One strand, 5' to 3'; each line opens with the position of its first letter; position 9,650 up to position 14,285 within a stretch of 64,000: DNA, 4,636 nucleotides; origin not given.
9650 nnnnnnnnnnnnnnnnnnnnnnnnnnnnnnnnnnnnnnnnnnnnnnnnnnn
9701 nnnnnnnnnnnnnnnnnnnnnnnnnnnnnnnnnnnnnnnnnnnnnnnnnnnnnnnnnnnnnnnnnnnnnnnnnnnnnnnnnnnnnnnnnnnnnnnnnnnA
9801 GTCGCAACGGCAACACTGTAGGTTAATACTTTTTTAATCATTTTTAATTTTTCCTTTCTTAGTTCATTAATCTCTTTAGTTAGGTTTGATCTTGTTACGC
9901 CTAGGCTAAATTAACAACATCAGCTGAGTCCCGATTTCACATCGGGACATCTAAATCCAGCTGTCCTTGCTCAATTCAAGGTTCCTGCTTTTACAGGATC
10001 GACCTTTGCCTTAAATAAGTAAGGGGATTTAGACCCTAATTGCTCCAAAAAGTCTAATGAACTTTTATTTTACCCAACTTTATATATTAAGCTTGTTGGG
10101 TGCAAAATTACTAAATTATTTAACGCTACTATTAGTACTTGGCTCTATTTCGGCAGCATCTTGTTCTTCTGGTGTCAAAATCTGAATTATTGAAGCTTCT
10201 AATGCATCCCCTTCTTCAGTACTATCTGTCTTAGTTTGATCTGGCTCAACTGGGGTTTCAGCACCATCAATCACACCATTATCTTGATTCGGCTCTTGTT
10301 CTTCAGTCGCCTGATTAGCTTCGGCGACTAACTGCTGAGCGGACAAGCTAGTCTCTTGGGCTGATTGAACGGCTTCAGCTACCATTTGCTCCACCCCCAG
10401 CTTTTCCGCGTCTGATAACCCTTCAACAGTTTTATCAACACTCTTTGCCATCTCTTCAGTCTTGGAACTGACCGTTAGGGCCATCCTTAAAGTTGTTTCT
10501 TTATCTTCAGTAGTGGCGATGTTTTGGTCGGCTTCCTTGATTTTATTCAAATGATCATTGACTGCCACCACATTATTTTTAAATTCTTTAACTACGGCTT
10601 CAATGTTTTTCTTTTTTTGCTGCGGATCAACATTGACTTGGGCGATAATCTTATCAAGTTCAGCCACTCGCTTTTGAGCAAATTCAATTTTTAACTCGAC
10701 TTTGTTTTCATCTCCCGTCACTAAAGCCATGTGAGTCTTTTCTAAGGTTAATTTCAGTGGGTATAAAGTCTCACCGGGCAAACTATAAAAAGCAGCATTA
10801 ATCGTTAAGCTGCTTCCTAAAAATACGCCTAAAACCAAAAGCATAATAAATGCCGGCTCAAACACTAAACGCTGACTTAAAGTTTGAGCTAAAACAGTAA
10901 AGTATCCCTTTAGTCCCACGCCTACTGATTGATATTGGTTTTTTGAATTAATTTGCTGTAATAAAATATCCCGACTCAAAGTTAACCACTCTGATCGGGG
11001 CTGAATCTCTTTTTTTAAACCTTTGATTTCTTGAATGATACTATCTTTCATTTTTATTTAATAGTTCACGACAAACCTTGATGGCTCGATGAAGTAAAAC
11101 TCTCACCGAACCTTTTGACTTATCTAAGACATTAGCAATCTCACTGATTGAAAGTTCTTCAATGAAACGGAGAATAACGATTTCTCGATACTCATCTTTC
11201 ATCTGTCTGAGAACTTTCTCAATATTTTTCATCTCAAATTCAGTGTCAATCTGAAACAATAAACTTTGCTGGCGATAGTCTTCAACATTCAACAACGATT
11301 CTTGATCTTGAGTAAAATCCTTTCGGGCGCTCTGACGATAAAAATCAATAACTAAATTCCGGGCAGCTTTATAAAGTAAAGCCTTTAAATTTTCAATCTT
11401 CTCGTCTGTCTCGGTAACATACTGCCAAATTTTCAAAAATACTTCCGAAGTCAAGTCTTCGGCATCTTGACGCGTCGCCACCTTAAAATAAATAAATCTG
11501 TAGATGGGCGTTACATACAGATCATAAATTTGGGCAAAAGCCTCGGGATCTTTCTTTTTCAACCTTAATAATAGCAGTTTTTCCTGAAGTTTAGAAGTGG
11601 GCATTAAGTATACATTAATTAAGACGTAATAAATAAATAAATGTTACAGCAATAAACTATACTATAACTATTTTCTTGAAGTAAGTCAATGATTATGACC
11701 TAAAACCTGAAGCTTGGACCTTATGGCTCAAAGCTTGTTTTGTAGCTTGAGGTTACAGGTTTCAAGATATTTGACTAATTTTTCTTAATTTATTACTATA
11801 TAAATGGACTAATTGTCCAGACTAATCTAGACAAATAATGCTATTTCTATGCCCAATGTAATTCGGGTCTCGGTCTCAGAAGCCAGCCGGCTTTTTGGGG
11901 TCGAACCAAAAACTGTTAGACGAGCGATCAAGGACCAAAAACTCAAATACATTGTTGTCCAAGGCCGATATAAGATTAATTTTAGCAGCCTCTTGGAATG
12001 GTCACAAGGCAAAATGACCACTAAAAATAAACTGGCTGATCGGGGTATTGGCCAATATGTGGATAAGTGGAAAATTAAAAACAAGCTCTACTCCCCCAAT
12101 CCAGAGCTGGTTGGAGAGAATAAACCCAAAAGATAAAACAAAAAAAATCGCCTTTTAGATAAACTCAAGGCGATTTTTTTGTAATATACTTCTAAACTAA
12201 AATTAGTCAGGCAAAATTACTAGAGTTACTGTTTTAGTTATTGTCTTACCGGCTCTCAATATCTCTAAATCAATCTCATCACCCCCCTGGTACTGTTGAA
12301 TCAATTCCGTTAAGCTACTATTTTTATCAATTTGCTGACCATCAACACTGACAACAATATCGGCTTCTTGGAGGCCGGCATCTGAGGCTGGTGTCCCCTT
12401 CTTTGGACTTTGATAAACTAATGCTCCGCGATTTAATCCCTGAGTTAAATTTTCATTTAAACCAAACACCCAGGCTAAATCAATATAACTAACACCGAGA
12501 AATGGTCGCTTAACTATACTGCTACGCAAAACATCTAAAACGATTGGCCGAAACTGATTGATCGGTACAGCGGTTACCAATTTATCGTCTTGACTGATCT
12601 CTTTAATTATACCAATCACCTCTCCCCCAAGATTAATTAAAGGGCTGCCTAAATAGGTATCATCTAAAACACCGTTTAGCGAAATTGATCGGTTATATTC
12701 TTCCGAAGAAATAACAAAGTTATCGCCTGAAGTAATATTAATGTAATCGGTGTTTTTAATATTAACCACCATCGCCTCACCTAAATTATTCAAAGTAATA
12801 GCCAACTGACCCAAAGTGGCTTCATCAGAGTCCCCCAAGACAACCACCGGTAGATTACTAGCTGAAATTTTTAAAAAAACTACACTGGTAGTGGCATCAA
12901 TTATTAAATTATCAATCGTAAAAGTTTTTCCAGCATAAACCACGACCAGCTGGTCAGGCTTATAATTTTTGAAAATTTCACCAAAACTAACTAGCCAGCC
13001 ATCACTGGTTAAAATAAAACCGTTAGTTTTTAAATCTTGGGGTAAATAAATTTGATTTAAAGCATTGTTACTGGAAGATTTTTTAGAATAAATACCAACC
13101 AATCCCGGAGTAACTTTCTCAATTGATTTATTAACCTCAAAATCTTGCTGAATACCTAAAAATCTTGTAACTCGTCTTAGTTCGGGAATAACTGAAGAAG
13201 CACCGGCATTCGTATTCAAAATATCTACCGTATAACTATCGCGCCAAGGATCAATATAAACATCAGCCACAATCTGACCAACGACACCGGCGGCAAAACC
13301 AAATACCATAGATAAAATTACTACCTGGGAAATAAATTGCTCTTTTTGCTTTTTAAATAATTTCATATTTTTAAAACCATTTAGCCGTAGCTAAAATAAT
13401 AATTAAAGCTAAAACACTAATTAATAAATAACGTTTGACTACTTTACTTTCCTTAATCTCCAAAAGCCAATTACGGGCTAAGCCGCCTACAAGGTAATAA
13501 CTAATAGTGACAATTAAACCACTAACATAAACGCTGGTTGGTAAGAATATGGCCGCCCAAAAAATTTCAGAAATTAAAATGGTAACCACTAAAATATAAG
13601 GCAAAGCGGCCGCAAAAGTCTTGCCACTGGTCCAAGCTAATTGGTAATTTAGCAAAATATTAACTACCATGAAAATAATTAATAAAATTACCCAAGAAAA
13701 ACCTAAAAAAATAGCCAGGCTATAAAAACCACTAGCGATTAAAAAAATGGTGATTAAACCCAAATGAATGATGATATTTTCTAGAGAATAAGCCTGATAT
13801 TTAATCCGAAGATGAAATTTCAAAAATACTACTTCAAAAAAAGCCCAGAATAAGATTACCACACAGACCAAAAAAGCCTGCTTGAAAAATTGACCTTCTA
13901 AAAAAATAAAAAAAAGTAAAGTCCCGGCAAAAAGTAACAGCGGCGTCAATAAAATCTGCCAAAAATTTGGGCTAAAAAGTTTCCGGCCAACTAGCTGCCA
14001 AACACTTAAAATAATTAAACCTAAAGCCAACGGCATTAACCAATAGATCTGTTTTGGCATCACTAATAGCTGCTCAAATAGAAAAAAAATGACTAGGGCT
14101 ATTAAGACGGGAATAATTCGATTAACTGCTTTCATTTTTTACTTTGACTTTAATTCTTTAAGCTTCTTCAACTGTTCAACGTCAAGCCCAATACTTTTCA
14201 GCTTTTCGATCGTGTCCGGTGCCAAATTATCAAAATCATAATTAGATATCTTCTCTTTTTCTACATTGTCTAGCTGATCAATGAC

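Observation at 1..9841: Candidate surface-protein glycosylation neighbourhood: two PMT/ArnT-like GT-C paralogs, a TPR protein, GT4, B12-radical SAM and a 1246-aa Ser/Thr-rich secreted protein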

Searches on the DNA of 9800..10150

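Call 110: search_rna_families(source=window, start=9800, end=10150, threshold=evalue, max_evalue=10)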
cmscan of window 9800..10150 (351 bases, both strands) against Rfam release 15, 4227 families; matches with E-value up to 10: 0.
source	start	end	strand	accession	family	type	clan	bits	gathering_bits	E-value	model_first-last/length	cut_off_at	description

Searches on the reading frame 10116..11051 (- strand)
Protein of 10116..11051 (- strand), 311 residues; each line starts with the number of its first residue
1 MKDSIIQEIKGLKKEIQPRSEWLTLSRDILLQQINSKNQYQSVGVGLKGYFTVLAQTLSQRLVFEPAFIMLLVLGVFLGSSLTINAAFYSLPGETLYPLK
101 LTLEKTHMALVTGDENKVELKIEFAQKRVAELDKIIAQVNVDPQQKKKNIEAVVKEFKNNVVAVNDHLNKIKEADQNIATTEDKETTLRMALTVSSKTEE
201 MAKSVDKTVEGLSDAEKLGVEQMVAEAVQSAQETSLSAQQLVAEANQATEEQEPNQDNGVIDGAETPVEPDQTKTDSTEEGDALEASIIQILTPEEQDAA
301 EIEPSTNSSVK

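Call 8: search_protein_families(library=pfam, proteins=[window:10116-11051:-], max_evalue=0.01)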
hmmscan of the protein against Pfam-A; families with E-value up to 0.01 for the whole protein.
window:10116-11051:- (311 aa): 1 family
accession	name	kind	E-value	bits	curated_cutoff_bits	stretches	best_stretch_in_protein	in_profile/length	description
PF18915.5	DUF5667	-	9e-11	42.5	27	1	91-183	3-94/99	Domain of unknown function (DUF5667)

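Call 9: search_protein_families(library=ncbifam, proteins=[window:10116-11051:-], max_evalue=0.01)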
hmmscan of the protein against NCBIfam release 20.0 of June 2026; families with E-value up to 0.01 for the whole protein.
window:10116-11051:- (311 aa): 1 family
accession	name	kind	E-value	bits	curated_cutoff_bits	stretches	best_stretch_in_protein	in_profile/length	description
NF008729.0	PRK11747.1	equivalog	0.0068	14.9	598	1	104-255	254-408/703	ATP-dependent DNA helicase DinG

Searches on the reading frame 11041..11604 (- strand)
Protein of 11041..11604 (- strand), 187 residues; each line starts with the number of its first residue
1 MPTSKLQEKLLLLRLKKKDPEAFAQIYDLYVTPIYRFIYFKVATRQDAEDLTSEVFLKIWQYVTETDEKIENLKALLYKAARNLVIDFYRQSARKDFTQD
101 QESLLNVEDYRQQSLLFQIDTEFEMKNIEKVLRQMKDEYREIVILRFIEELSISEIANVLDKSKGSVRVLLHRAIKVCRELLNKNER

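Call 8: search_protein_families(library=pfam, proteins=[window:11041-11604:-], max_evalue=0.01)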
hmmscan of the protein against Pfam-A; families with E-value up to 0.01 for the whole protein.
window:11041-11604:- (187 aa): 4 families
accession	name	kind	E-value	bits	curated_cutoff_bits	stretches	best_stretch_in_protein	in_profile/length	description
PF08281.18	Sigma70_r4_2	-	1.1e-13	51.1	25.7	1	127-176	3-52/54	Sigma-70, region 4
PF04542.20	Sigma70_r2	-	2e-11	44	24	1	27-94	2-70/71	Sigma-70 region 2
PF04545.22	Sigma70_r4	-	2.7e-11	43.2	24.1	1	132-180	2-50/50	Sigma-70, region 4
PF07638.17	Sigma70_ECF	-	0.00018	21.9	21.1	1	14-172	10-173/185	ECF sigma factor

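Call 9: search_protein_families(library=ncbifam, proteins=[window:11041-11604:-], max_evalue=0.01)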
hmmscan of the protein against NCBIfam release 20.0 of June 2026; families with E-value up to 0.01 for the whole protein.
window:11041-11604:- (187 aa): 97 families (the best 25 are shown)
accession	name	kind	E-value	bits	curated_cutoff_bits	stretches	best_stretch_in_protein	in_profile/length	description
TIGR02952.1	Sig70_famx2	equivalog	6.6e-37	127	206.45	1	12-181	2-169/170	ECF subfamily RNA polymerase sigma factor, BldN family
NF058625.1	sigma_PG0214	equivalog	2.6e-25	89.1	130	1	22-186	5-165/170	GFO_1088 family ECF-type sigma factor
TIGR02937.1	sigma70-ECF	superfamily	7.4e-25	87.5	42.9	1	21-181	1-164/165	sigma-70 family RNA polymerase sigma factor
TIGR02985.1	Sig70_bacteroi1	subfamily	1.1e-24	87.4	126.4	1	21-181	1-161/162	RNA polymerase sigma-70 factor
NF009166.1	PRK12513.1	equivalog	6.9e-23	81.4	206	1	7-185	8-189/193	RNA polymerase sigma factor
TIGR02950.1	SigM_subfam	subfamily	7.1e-23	81.2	147.95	1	25-180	4-156/159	RNA polymerase sigma factor, SigM family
NF007220.0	PRK09639.1-5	equivalog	3.4e-22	79.1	260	1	21-185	3-167/181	RNA polymerase sigma factor SigX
NF007223.0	PRK09641.1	equivalog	1.1e-20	74.3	209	1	11-183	8-185/187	RNA polymerase sigma factor SigW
NF007227.0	PRK09645.1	subfamily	1.3e-20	74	202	1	17-183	9-171/177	sigma-70 family RNA polymerase sigma factor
NF009171.0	PRK12518.1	equivalog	5.6e-20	72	208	1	6-184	12-186/191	RNA polymerase sigma factor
NF009179.0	PRK12527.1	equivalog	5.1e-19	68.9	162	1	30-184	4-155/159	RNA polymerase sigma factor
TIGR02948.1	SigW_bacill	equivalog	6.3e-19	68.8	243.1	1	9-182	6-184/187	RNA polymerase sigma factor SigW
NF009172.0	PRK12519.1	subfamily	7.1e-19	68.1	222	1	9-184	17-191/194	RNA polymerase sigma factor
NF009195.0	PRK12543.1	subfamily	9.2e-19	67.7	197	1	7-184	6-180/192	RNA polymerase sigma factor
NF004113.0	PRK05602.1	equivalog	1.6e-18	67.1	208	1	8-186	32-205/211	RNA polymerase sigma factor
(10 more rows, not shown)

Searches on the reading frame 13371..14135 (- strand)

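Call 100: search_protein_families(library=pfam, proteins=[window:13371-14135:-], max_evalue=0.01)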
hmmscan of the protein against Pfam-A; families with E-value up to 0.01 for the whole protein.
window:13371-14135:- (254 aa): 1 family
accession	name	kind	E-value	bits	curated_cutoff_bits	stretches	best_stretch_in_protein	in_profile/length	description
PF18900.5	DUF5656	-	8.1e-05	22.5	23.3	1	109-247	102-239/242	Protein of unknown function (DUF5656)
